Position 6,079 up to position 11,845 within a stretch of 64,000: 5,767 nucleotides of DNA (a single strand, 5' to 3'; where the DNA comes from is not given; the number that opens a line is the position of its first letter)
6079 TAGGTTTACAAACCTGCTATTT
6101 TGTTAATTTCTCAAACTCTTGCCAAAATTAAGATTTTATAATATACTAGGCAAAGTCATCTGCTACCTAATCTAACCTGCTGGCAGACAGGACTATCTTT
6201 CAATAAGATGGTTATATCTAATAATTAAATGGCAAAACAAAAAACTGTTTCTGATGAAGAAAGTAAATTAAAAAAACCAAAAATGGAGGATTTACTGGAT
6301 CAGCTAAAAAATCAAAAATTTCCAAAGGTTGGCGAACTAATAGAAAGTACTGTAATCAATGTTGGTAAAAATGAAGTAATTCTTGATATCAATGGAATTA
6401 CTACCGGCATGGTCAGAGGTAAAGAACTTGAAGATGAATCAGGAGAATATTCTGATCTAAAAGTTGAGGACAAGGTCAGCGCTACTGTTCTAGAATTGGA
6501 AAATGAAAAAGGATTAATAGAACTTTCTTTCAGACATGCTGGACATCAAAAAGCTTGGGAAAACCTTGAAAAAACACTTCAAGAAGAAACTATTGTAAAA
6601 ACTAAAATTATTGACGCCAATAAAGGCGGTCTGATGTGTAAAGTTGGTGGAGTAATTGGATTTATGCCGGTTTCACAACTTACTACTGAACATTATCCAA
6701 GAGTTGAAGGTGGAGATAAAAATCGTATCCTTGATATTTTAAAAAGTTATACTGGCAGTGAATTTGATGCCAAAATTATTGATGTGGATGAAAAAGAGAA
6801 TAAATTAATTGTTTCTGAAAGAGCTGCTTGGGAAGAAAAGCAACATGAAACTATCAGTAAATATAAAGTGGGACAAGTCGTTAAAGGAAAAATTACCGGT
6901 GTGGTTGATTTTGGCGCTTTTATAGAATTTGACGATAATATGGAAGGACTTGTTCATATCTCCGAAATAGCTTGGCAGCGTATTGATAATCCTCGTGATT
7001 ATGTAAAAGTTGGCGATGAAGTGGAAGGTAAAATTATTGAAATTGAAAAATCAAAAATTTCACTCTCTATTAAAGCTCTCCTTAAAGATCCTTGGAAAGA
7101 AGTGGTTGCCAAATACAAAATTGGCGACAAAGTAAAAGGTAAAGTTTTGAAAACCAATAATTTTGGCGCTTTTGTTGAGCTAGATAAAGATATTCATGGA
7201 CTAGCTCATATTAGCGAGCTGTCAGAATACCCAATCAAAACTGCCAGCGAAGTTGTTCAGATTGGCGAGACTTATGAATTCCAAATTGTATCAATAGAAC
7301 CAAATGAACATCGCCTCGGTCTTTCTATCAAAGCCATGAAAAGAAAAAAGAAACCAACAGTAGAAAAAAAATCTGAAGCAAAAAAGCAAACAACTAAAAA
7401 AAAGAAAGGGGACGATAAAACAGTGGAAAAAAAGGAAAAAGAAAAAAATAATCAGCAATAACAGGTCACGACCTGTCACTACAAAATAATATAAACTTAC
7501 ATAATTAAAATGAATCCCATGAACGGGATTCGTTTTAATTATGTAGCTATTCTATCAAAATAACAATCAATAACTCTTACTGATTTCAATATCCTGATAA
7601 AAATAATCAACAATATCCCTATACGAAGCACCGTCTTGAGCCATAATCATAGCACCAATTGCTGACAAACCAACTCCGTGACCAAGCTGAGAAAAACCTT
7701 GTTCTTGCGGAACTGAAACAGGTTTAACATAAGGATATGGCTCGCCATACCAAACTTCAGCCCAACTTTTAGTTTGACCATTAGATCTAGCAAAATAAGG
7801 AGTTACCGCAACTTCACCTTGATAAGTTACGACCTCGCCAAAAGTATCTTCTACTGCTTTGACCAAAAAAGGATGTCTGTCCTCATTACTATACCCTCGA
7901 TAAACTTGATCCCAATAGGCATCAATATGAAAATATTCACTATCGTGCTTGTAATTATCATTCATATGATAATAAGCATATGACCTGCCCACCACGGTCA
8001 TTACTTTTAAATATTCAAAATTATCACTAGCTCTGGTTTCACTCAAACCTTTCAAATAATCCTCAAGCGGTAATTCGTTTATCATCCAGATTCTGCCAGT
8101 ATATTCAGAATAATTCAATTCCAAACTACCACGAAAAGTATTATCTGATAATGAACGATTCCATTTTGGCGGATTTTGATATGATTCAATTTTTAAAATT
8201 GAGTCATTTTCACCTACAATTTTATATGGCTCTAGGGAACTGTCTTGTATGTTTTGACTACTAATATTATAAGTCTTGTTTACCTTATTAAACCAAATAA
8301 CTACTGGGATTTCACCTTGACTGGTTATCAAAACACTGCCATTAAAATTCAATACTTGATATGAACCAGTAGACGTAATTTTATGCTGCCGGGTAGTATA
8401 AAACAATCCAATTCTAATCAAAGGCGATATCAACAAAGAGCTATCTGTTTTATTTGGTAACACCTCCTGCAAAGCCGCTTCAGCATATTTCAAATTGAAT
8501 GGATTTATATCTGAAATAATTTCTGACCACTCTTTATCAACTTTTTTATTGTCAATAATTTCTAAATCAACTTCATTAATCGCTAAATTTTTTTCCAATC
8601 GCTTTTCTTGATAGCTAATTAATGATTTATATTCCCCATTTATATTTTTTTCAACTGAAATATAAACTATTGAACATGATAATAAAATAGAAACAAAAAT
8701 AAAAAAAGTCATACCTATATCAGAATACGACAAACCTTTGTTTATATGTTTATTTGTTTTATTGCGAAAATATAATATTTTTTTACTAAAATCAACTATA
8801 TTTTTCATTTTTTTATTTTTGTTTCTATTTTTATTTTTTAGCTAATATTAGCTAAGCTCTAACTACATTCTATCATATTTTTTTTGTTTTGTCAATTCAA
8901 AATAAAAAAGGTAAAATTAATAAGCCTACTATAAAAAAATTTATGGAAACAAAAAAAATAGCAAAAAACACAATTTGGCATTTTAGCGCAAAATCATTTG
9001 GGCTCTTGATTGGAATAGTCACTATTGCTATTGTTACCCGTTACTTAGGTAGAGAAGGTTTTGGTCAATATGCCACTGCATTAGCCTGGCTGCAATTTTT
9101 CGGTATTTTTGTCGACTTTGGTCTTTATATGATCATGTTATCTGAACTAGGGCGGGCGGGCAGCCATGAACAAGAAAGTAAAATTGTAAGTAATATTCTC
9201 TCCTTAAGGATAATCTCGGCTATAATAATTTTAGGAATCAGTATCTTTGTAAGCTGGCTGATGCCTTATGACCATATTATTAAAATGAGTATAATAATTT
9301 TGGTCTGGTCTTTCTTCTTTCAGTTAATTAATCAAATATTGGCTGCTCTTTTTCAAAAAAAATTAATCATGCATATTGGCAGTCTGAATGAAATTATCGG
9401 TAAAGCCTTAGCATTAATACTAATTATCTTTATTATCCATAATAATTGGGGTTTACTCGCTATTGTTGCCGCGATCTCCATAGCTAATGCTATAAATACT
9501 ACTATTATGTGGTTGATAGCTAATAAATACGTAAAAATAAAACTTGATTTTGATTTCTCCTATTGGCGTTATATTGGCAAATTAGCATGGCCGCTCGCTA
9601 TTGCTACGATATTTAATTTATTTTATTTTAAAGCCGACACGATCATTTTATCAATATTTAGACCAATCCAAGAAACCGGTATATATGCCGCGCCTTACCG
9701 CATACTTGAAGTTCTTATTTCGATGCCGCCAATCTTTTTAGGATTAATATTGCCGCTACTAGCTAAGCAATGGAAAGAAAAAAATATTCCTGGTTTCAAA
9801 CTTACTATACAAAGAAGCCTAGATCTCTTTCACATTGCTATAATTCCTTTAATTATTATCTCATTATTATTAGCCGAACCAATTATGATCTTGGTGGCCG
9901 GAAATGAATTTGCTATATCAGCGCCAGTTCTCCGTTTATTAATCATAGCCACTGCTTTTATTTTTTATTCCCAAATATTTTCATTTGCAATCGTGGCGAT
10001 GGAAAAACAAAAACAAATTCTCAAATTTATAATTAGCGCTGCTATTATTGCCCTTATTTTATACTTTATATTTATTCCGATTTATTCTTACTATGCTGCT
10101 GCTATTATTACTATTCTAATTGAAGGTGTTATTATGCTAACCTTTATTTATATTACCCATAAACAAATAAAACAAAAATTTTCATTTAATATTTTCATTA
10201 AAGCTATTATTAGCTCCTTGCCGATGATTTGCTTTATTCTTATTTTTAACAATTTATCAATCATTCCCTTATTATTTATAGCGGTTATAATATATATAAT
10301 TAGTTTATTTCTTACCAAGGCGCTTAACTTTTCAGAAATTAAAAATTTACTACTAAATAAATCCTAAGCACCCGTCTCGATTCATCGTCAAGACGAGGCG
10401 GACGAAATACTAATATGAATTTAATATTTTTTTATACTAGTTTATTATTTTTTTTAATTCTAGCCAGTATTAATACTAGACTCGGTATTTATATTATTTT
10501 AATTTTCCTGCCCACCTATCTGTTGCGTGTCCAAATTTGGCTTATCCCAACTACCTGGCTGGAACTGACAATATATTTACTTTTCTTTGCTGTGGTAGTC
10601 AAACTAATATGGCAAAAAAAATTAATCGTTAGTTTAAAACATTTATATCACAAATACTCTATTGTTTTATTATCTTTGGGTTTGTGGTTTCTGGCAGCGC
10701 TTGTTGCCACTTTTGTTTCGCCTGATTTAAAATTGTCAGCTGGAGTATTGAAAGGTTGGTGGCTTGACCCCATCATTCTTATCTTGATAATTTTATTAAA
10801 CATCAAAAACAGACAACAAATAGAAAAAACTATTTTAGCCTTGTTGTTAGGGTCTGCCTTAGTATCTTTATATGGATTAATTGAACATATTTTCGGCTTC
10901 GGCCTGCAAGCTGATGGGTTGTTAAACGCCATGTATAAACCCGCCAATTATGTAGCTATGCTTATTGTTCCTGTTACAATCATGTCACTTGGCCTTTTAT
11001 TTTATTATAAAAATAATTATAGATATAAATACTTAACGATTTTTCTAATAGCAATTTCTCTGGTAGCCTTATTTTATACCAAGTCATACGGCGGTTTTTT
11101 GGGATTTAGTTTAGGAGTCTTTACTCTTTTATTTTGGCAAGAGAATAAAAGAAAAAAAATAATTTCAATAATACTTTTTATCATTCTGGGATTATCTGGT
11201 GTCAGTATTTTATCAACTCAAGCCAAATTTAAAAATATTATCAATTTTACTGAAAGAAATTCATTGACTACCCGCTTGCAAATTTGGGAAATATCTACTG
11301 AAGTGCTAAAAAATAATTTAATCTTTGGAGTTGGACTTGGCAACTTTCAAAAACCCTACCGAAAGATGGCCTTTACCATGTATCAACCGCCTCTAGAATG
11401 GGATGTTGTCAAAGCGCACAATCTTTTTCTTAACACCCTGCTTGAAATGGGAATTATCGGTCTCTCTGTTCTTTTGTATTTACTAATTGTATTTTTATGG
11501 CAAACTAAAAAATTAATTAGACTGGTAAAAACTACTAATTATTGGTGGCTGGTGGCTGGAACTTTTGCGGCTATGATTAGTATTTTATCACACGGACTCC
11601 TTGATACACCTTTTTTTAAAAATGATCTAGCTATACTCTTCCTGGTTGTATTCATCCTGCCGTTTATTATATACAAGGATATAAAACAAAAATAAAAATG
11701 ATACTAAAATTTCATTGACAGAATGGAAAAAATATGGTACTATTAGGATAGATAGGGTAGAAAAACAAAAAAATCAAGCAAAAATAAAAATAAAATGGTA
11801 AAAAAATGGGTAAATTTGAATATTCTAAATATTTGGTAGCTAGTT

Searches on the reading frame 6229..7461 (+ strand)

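Call 10: search_protein_families(library=pfam, proteins=[window:6229-7461:+], max_evalue=0.001)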
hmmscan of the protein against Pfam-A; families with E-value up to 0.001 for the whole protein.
window:6229-7461:+ (410 aa): 5 families
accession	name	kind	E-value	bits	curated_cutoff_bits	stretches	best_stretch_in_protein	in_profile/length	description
PF00575.29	S1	-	2e-46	156.7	22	4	211-282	1-74/74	S1 RNA binding domain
PF23459.1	S1_RRP5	-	3e-13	50.6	27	0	299-366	4-71/72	RRP5 S1 domain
PF21710.3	Spt6_S1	-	3.5e-06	27.6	27.5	0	207-281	9-84/91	Spt6, S1/OB domain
PF21543.3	CvfB_2nd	-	0.00042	20.6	27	0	229-282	28-75/76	Virulence regulatory factor CvfB, second domain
PF13509.12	S1_2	-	0.00068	20.1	21.8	0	214-250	1-36/61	S1 domain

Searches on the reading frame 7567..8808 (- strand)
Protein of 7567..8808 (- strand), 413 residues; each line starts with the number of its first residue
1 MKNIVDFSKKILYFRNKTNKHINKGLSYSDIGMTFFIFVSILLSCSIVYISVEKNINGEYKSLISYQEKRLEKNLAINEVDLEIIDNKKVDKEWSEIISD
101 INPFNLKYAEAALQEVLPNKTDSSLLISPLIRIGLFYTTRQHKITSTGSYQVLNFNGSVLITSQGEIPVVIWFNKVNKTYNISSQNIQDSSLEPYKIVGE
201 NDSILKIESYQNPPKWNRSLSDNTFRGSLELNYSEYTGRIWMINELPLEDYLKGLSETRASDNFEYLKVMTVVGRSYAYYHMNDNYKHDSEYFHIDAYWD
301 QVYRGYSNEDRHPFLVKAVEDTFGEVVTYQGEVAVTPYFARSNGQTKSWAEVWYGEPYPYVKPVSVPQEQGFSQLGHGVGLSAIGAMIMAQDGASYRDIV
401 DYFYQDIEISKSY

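Call 10: search_protein_families(library=pfam, proteins=[window:7567-8808:-], max_evalue=0.001)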
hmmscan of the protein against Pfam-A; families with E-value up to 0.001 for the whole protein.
window:7567-8808:- (413 aa): 1 family
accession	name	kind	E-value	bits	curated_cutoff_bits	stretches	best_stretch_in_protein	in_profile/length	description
PF08486.15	SpoIID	-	2.2e-13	51.1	23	1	237-329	2-97/97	Stage II sporulation protein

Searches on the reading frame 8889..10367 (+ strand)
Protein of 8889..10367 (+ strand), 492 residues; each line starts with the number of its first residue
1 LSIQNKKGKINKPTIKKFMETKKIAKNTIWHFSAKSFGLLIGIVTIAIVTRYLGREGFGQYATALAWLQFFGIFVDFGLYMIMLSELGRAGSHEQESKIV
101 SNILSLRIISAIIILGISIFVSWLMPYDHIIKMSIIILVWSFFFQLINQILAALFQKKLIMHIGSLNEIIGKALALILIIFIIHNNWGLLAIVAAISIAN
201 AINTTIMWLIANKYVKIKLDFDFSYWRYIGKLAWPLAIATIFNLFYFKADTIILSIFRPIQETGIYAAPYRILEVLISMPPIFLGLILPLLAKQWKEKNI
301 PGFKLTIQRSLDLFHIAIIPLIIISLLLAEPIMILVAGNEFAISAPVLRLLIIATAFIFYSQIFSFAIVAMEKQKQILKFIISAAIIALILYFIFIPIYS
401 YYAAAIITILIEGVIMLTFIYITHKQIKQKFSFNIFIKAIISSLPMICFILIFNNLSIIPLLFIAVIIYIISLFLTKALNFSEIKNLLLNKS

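Call 10: search_protein_families(library=pfam, proteins=[window:8889-10367:+], max_evalue=0.001)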
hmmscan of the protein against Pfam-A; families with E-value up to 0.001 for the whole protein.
window:8889-10367:+ (492 aa): 2 families
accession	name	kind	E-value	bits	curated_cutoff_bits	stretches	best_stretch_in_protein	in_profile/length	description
PF01943.22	Polysacc_synt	-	1.5e-29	103.8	28.2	1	25-279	2-257/274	Polysaccharide biosynthesis protein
PF13440.11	Polysacc_synt_3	-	4.5e-16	59.4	23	1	48-342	1-289/293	Polysaccharide biosynthesis protein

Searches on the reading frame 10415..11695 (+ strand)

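Call 10: search_protein_families(library=pfam, proteins=[window:10415-11695:+], max_evalue=0.001)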
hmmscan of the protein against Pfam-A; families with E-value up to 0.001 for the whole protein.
window:10415-11695:+ (426 aa): 1 family
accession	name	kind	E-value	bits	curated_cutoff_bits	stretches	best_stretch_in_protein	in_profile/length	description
PF04932.20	Wzy_C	-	2.4e-21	76.5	31.7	1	211-353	2-148/149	O-Antigen ligase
